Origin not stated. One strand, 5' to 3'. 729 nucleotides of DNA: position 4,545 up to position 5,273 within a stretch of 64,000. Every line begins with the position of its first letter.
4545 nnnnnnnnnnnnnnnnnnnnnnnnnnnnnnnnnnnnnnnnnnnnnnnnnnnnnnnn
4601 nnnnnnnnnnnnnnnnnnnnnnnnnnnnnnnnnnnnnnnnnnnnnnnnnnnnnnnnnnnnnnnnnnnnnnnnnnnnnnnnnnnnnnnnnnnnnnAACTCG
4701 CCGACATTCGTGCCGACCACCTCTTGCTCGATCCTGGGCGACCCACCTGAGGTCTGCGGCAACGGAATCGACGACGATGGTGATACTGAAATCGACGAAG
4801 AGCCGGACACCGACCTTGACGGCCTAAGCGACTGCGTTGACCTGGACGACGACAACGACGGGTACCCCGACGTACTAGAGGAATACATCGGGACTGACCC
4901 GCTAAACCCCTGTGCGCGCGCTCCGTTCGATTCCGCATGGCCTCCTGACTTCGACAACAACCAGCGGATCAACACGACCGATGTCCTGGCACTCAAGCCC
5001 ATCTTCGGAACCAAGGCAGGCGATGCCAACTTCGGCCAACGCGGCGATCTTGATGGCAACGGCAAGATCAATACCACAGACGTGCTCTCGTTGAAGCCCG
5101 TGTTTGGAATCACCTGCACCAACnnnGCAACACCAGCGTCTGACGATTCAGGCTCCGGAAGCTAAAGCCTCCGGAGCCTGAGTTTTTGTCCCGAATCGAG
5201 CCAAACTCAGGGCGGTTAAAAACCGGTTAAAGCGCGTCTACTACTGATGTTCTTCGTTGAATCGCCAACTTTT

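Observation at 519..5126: Giant protein carries both a cohesin-like domain and a dockerin-like pair, plus 10 DUF11-like HNNGP repeats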

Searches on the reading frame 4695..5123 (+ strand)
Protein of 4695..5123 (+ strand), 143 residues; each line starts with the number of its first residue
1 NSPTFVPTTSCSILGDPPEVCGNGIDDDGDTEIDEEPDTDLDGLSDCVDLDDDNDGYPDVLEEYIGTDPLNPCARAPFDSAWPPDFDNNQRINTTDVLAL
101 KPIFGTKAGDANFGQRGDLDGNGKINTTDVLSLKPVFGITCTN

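Call 9: search_protein_families(library=pfam, proteins=[window:4695-5123:+], max_evalue=10)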
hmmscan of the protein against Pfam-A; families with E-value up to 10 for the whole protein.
seq(143 aa): 3 families
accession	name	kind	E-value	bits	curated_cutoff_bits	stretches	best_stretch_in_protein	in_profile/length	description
PF00404.24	Dockerin_1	-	3.2e-08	34.1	22.9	1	85-134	3-53/57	Dockerin type I domain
PF18884.5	TSP3_bac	-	5.7e-06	26.5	25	1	51-72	1-22/22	Bacterial TSP3 repeat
PF00036.39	EF-hand_1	-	1.7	8.8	25.4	1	118-130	10-22/29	EF hand domain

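Call 30: search_solved_structures(query=window:4695-5123:+, max_evalue=1, show_alignments=3)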
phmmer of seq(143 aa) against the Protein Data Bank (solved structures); distinct sequences matched with E-value up to 1: 16.
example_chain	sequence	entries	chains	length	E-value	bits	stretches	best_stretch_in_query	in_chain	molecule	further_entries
2y3n_B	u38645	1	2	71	0.00025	24.4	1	85-140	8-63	CELLULOSOMAL FAMILY-48 PROCESSIVE GLYCOSIDE HYDROLASE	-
2b59_B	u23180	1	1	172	0.00061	23.1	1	73-141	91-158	Cellulosomal scaffolding protein A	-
1ohz_B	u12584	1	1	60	0.0014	22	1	115-134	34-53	ENDO-1,4-BETA-XYLANASE Y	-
5k39_B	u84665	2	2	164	0.0014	22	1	89-131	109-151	Dockerin module from a protein of unknown function | Ig domain protein group 2 domain protein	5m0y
3kcp_A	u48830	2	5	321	0.0017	21.7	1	74-141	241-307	Cellulosomal-scaffolding protein A | Cellulosome anchoring protein cohesin region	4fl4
5g5d_B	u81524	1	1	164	0.0043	20.4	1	75-141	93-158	CELLULOSOMAL-SCAFFOLDING PROTEIN A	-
8x39_A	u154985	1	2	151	0.0062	19.9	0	81-131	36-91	Serine protease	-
8x3a_A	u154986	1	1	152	0.0064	19.8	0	81-131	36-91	Serine protease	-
2ccl_B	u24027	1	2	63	0.0074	19.6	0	115-134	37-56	ENDO-1,4-BETA-XYLANASE Y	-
2mte_A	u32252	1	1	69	0.03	17.6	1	85-134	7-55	Cellulose 1,4-beta-cellobiosidase (reducing end) CelS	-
1daq_A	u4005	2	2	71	0.031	17.6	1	85-134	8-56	ENDOGLUCANASE SS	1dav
2yik_A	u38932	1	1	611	0.27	14.6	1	69-134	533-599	ENDOGLUCANASE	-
4u3s_B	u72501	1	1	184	0.42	13.9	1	90-135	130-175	Cellulosomal scaffoldin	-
4wi0_B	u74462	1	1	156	0.69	13.2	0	90-139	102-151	Cellulosomal scaffoldin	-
3ul4_B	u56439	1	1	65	0.72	13.1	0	85-135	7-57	Cellulosome enzyme, dockerin type I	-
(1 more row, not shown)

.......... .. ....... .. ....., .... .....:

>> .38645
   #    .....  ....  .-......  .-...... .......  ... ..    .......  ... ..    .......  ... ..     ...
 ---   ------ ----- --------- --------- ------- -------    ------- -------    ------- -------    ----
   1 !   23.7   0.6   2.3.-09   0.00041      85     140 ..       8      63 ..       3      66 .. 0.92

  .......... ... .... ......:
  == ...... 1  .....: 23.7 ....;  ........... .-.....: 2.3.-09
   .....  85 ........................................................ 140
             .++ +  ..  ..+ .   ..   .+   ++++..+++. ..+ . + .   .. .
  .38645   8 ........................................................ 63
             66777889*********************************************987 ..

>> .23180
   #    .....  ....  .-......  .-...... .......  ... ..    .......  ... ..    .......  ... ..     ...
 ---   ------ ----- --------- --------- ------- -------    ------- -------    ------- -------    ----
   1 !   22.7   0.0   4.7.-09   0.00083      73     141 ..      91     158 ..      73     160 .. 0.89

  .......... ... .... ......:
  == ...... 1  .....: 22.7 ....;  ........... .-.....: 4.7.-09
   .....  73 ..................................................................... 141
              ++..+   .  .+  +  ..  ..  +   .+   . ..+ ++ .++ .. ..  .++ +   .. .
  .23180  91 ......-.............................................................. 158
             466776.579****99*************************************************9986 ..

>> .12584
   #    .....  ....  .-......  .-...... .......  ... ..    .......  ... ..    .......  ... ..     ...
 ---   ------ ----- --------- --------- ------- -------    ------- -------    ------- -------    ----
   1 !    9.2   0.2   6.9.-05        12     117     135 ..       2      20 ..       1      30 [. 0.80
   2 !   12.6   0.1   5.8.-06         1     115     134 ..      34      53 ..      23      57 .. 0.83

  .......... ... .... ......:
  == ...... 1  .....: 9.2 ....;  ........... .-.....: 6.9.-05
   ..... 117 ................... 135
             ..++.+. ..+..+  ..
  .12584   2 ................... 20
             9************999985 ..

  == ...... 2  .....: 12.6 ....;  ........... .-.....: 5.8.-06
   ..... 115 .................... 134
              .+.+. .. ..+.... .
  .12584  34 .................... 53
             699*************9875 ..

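Call 44: predict_structure(alignment_id=A3)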
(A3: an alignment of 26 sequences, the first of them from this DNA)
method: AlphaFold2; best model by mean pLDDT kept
length: 141 residues; sequences in the alignment: 26
mean_pLDDT: 78.7   pTM: 0.66
mean pLDDT of the five models: 78.7, 77.6, 76.8, 72.1, 65.8
residues with pLDDT >= 90: 70; 70-90: 24; 50-70: 32; < 50: 15
segments of 3 or more residues with pLDDT < 50: 1-13
pLDDT, mean of each block of 10 residues (from residue 1): 38 49 58 57 67 89 90 88 93 95 97 95 96 92 64
secondary structure, 60 per line:
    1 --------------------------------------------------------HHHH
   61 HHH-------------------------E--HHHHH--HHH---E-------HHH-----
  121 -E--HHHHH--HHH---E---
elements in order: H57-63 H92-96 H125-129

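Call 47: fold_search(model_id=the predicted structure, library=pdb)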
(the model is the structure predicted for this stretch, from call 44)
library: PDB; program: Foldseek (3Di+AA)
matches with E <= 10: 27; with E <= 0.001: 1
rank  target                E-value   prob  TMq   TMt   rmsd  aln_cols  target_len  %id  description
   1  3kcp_A                5.8e-04  1.00  0.41  0.19   0.9        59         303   30  Crystal structure of interacting Clostridium thermocellum multimodular components (released 2010-02-09)
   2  4wi0_B                1.0e-03  1.00  0.36  0.32   1.4        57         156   30  Crystal structure of Coh3ScaB-XDoc_M2ScaA complex: A C-terminal interface mutant of type II Cohesin-X-Dockerin complex (released 2015-10-07)
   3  4u3s_B                1.4e-03  1.00  0.36  0.32   1.7        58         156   29  Crystal structure of Coh3ScaB-XDoc_M1ScaA complex: A N-terminal interface mutant of type II Cohesin-X-Dockerin complex (released 2015-07-29)
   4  2b59_B                2.4e-03  1.00  0.37  0.34   1.1        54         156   31  The type II cohesin dockerin complex (released 2005-10-11)
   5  4fl4_C                2.5e-03  1.00  0.41  0.19   1.2        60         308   30  Scaffoldin conformation and dynamics revealed by a ternary complex from the Clostridium thermocellum cellulosome (released 2012-06-27)
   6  5m0y_B                3.3e-03  1.00  0.38  0.34   1.0        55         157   31  Crystal Structure of the CohScaA-XDocCipB type II complex from Clostridium thermocellum at 1.5Angstrom resolution (released 2017-09-06)
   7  4fl4_I                4.1e-03  1.00  0.40  0.18   1.1        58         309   31  Scaffoldin conformation and dynamics revealed by a ternary complex from the Clostridium thermocellum cellulosome (released 2012-06-27)
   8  2y3n_B                4.4e-03  1.00  0.36  0.82   1.8        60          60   30  Type II cohesin-dockerin domain from Bacteroides cellolosolvens (released 2012-01-11)
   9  5g5d_B                6.3e-03  1.00  0.37  0.34   1.4        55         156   31  Crystal Structure of the CohScaC2-XDocCipA type II complex from Clostridium thermocellum (released 2017-04-05)
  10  4fl4_L                8.3e-03  1.00  0.40  0.19   1.0        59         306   30  Scaffoldin conformation and dynamics revealed by a ternary complex from the Clostridium thermocellum cellulosome (released 2012-06-27)
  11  5k39_B                3.1e-02  1.00  0.30  0.28   1.5        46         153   35  THE TYPE II COHESIN DOCKERIN COMPLEX FROM CLOSTRIDIUM THERMOCELLUM (released 2017-03-29)
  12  8x39_B                3.9e-01  0.47  0.25  0.26   4.1        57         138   23  Crystal structure of cellulosomal double-dockerin module of Clo1313_0689 from Clostridium thermocellum (released 2024-04-03)
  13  6kge_B                4.1e-01  0.51  0.27  0.55   4.4        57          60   21  Crystal structure of CaDoc0917(R16D)-CaCohA2 complex at pH 5.5 (released 2020-07-08)
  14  6kgc_B                4.8e-01  0.51  0.27  0.58   4.7        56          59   20  Crystal structure of CaDoc0917(R49D)-CaCohA2 complex at pH 5.4 (released 2020-07-08)
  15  2ccl_B                4.8e-01  0.41  0.25  0.49   4.7        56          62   39  THE S45A, T46A MUTANT OF THE TYPE I COHESIN-DOCKERIN COMPLEX FROM THE CELLULOSOME OF CLOSTRIDIUM THERMOCELLUM (released 2007-02-13)
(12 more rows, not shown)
